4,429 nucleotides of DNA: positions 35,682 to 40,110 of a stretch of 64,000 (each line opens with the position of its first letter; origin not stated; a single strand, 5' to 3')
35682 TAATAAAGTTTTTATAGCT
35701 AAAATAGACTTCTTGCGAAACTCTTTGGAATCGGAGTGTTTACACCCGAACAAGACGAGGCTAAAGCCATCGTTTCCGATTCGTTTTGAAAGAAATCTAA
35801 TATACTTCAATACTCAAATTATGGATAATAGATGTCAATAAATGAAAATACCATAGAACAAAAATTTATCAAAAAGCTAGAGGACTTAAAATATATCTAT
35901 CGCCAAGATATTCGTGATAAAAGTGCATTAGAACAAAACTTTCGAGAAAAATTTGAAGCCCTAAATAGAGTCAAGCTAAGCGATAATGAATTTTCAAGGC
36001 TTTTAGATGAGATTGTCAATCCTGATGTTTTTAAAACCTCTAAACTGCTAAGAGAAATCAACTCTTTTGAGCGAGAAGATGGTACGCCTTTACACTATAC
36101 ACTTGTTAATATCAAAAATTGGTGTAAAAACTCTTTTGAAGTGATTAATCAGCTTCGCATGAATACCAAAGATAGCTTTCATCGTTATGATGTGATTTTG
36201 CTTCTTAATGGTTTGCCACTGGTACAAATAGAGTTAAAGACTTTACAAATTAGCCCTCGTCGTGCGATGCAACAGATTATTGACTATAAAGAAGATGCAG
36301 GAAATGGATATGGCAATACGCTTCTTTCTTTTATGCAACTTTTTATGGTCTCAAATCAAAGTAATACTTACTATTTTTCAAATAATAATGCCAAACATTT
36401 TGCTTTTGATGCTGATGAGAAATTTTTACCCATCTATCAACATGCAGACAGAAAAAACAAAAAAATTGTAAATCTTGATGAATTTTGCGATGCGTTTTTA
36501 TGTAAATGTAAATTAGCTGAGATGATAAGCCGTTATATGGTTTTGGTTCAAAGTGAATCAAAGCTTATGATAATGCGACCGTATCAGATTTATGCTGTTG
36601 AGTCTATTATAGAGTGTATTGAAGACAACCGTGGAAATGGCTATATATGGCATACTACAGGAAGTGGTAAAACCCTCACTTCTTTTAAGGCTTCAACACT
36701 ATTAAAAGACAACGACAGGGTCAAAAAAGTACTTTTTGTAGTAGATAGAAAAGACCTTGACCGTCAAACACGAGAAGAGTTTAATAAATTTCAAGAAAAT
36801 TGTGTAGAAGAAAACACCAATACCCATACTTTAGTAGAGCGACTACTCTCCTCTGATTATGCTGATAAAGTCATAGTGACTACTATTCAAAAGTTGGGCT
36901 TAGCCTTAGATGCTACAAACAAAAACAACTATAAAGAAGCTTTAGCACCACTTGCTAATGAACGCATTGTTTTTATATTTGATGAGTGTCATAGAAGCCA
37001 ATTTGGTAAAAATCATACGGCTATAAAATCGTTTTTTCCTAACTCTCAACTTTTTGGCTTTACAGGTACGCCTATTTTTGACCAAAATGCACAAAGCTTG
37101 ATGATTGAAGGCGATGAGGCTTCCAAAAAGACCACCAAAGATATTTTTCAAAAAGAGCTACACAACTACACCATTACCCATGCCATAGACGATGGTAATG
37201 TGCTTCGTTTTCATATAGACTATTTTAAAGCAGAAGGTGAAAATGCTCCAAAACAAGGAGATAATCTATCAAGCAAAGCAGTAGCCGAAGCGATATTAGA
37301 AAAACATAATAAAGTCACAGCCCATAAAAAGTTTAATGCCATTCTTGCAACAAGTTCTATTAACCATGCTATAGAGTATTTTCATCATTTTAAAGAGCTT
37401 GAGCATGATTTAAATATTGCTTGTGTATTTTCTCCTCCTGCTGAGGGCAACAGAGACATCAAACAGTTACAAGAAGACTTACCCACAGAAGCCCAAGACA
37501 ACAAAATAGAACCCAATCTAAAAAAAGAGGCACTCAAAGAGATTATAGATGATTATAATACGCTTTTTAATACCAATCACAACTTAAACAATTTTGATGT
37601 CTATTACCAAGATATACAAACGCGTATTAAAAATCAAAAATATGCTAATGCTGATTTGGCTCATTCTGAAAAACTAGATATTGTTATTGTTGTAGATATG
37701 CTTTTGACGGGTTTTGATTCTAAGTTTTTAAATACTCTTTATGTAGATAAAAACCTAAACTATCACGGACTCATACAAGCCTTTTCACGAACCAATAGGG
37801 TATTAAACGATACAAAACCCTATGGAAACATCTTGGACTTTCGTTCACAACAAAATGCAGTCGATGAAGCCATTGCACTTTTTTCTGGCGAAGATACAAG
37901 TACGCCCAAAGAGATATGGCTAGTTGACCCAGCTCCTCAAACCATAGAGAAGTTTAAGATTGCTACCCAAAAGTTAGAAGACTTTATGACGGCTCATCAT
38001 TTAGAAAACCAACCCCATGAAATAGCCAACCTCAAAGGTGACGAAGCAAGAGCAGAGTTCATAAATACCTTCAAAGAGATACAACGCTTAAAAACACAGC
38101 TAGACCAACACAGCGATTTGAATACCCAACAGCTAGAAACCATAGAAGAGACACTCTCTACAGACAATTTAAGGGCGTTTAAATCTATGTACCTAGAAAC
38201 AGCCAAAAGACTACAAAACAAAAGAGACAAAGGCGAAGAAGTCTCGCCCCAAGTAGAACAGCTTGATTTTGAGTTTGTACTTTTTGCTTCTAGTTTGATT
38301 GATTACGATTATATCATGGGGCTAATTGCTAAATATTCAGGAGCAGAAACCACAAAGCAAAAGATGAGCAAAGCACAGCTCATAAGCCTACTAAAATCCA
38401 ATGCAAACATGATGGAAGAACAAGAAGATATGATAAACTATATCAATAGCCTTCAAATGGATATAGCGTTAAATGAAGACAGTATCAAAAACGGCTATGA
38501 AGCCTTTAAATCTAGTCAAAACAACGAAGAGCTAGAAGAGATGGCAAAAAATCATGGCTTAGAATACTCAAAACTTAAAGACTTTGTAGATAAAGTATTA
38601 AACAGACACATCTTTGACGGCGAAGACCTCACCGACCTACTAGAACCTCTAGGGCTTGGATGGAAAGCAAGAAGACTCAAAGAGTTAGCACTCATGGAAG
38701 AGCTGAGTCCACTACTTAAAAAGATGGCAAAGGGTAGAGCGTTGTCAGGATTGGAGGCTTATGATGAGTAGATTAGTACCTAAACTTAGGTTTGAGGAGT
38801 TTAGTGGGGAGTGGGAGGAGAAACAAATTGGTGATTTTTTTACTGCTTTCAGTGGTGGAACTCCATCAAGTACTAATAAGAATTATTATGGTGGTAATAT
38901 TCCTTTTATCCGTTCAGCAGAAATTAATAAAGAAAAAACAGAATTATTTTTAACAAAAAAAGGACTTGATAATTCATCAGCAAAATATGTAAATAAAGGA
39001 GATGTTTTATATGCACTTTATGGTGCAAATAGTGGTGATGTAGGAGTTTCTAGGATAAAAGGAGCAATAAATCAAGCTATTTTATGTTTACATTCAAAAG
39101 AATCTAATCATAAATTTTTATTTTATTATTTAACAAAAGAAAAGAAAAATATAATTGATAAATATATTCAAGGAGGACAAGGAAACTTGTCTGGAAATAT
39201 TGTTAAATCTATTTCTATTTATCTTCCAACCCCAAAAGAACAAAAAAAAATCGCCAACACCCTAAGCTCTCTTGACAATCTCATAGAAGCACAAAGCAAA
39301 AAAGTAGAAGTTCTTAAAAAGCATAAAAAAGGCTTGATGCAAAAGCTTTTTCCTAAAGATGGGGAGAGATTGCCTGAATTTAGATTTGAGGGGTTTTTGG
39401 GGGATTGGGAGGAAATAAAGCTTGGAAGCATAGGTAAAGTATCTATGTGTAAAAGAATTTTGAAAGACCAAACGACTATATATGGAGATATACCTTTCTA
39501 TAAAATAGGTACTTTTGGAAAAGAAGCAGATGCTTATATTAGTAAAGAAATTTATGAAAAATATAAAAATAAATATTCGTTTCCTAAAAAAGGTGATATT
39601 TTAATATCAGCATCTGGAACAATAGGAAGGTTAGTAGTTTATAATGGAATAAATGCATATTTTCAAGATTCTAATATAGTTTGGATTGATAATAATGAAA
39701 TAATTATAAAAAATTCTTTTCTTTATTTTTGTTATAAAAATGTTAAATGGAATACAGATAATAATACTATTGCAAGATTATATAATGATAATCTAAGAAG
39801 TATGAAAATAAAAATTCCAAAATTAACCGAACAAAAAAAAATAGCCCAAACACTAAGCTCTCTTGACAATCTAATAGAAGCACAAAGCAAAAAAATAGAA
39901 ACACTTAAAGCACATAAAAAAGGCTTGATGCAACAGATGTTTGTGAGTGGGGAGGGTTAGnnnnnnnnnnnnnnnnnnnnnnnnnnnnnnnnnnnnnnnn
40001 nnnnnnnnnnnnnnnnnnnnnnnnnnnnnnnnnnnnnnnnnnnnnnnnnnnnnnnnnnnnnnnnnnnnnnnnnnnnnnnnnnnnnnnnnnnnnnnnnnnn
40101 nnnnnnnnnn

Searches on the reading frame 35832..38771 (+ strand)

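Call 91: search_protein_families(library=pfam, proteins=[window:35832-38771:+], max_evalue=0.00001)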
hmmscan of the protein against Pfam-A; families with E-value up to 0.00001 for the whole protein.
window:35832-38771:+ (979 aa): 6 families
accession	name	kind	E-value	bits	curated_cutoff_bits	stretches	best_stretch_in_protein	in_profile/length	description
PF12008.13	EcoR124_C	-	2.3e-61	208.1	23.1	1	696-964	1-259/260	Type I restriction and modification enzyme - subunit R C terminal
PF22679.2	T1R_D3-like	-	5.7e-59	199.5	27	1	499-671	1-157/158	Type I restriction enzyme subunit R domain 3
PF18766.7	SWI2_SNF2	-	8.7e-57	192.7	26.7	1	251-475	1-201/221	SWI2/SNF2 ATPase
PF04851.21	ResIII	-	1.4e-41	142.6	22.5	1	246-415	2-163/164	Type III restriction enzyme, res subunit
PF04313.20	HSDR_N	-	1.4e-33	116.9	25.1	1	3-188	2-196/198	Type I restriction enzyme R protein N terminus (HSDR_N)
PF00270.35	DEAD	-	4.7e-09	36.6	26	1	255-415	7-161/167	DEAD/DEAH box helicase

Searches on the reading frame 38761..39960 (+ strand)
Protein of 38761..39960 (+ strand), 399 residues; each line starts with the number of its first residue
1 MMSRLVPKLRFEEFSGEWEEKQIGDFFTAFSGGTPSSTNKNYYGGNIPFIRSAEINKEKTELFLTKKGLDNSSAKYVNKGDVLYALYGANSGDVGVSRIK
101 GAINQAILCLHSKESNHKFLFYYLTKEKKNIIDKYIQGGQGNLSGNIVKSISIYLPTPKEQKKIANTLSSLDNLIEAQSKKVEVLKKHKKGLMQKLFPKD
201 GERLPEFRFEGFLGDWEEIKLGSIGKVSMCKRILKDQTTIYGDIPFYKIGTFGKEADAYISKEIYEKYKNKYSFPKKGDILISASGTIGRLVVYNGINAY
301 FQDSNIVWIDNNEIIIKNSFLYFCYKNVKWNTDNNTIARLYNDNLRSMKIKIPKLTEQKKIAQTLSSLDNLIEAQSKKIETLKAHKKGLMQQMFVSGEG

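Call 91: search_protein_families(library=pfam, proteins=[window:38761-39960:+], max_evalue=0.00001)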
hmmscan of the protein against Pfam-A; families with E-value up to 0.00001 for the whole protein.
window:38761-39960:+ (399 aa): 1 family
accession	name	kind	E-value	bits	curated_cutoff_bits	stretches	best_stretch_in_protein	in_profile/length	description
PF01420.25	Methylase_S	-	1.2e-57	195.2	22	2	215-383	3-167/168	Type I restriction modification DNA specificity domain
